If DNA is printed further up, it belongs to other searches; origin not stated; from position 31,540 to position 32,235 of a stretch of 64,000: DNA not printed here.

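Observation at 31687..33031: Divergent sigma-region-4-like activator and XRE-S24 self-cleaving repressor: an orphan phage/ICE-style genetic switch in a core region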

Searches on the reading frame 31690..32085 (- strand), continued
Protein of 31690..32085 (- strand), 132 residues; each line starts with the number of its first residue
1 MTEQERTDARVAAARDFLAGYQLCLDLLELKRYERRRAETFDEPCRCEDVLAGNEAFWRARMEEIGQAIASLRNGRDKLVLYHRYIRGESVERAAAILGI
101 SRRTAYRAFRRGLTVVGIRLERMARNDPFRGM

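Call 65: fold_search(model_id=the predicted structure, library=viral)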
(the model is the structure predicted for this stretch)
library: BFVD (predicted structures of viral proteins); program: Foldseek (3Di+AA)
matches with E <= 10: 579; with E <= 0.001: 10
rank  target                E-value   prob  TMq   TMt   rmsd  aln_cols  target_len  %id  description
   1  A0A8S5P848            2.6e-05  1.00  0.43  0.38   9.8       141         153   23  Uncharacterized protein [Siphoviridae sp. ctrvp54]
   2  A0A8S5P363            3.3e-05  1.00  0.52  0.47   8.5       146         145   19  Sigma-70, region 4 [Myoviridae sp. ctegP15]
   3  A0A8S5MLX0            1.9e-04  1.00  0.58  0.62   4.8       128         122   20  Uncharacterized protein [Caudovirales sp. ct1Jx6]
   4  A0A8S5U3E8            2.8e-04  1.00  0.66  0.70   3.5       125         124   16  Sigma70 [Myoviridae sp. ctBtV12]
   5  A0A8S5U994            3.1e-04  1.00  0.54  0.37   7.9       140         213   21  Uncharacterized protein [Myoviridae sp. ct9Uc11]
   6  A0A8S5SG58            3.9e-04  1.00  0.50  0.59   4.5       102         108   28  Uncharacterized protein [Siphoviridae sp. ctxvK3]
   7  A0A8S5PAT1            4.6e-04  1.00  0.49  0.30   7.4       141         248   20  ECF sigma factor [Siphoviridae sp. ctPat53]
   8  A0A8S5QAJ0            6.7e-04  1.00  0.42  0.39  10.3       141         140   13  DUF1492 domain-containing protein [Siphoviridae sp. ctu9a31]
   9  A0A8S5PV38            7.5e-04  1.00  0.50  0.42  10.4       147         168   16  Uncharacterized protein [Myoviridae sp. ctQve5]
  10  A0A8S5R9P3            9.8e-04  1.00  0.67  0.66   8.9       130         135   19  Proline/betaine transporter, CYTOPLASMIC, COILED-COIL, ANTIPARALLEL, TWO-STRANDED [Siphoviridae sp. ctkfT29]
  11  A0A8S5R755            1.1e-03  1.00  0.54  0.53   8.0       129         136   16  Sigma-70, region 4 [virus sp. ct6Ax4]
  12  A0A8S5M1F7            1.4e-03  1.00  0.49  0.43   6.7       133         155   17  Uncharacterized protein [Siphoviridae sp. ctLAw30]
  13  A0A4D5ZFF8            1.4e-03  1.00  0.63  0.43   4.9       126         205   15  (no name in the UniProt tables at hand)
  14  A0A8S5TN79            1.4e-03  1.00  0.48  0.39  12.8       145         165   18  RNA polymerase sigma factor 70 region 4 type 2 domain-containing protein [Siphoviridae sp. ctFH16]
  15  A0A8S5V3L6            1.6e-03  1.00  0.50  0.44   8.6       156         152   13  Uncharacterized protein [Myoviridae sp. ctk6V34]
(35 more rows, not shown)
